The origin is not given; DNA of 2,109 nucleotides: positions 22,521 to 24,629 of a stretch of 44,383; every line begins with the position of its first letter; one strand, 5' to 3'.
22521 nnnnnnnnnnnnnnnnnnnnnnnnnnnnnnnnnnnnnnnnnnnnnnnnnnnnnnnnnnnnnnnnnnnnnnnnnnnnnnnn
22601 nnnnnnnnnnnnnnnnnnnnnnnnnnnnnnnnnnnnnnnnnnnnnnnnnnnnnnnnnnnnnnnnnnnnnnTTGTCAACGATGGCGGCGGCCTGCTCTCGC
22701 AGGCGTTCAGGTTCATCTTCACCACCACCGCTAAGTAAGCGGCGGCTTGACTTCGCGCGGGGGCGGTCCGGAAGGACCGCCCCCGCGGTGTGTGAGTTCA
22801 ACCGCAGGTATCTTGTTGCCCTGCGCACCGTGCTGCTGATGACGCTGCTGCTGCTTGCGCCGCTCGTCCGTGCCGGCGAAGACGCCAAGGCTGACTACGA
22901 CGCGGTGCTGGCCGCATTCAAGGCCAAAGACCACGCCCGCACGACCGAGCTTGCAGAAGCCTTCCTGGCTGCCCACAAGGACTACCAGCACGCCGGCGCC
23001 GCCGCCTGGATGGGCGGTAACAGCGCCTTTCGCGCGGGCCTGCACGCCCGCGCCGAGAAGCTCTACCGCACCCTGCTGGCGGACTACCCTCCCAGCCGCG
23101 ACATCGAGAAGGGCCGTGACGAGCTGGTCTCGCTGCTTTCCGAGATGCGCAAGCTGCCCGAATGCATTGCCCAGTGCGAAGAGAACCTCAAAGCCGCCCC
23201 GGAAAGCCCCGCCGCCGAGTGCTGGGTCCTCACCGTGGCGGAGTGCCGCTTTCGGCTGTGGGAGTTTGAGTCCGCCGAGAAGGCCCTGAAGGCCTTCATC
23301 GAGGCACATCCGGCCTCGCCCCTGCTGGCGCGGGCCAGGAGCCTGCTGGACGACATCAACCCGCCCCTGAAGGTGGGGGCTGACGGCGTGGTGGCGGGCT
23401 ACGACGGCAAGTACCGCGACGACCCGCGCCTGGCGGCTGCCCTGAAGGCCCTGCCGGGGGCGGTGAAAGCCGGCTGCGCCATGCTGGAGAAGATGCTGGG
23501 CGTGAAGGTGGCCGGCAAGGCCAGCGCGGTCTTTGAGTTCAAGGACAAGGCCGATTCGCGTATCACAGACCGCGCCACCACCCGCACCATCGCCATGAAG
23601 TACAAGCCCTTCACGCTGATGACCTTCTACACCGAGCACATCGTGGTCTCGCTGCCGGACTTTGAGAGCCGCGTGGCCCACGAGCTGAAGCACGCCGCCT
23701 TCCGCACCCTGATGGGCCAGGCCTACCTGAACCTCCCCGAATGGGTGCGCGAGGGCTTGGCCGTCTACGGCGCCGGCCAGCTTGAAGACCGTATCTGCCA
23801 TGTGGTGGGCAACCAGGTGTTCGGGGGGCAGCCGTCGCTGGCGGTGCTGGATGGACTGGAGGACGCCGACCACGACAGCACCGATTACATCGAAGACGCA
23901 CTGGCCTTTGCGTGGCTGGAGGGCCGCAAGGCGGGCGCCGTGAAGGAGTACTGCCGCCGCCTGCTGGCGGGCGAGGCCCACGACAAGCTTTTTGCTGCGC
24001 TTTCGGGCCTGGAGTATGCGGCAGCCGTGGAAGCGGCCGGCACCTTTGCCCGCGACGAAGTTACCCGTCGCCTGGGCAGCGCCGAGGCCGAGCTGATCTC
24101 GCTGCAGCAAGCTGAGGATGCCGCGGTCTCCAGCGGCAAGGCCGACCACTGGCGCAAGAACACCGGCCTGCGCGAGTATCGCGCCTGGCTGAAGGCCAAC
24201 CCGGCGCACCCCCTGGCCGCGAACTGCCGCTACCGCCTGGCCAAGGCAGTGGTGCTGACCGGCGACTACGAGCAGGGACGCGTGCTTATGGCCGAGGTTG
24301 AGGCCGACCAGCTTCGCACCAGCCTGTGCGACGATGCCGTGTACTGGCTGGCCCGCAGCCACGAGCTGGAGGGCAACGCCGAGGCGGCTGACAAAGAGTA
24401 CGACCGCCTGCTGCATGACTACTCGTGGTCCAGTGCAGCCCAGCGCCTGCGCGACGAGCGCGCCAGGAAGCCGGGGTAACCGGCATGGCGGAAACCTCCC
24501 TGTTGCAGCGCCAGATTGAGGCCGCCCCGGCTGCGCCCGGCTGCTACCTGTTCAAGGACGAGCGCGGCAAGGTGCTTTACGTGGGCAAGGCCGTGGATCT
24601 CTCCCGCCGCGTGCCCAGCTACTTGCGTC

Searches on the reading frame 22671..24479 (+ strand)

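Call 46: search_protein_families(library=pfam, proteins=[window:22671-24479:+], max_evalue=0.00001)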
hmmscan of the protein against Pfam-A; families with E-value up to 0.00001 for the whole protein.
window:22671-24479:+ (602 aa): 1 family
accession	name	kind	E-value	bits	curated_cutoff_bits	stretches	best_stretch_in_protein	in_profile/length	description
PF13174.12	TPR_6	-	2.9e-07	31.1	26.3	0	555-584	1-30/33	Tetratricopeptide repeat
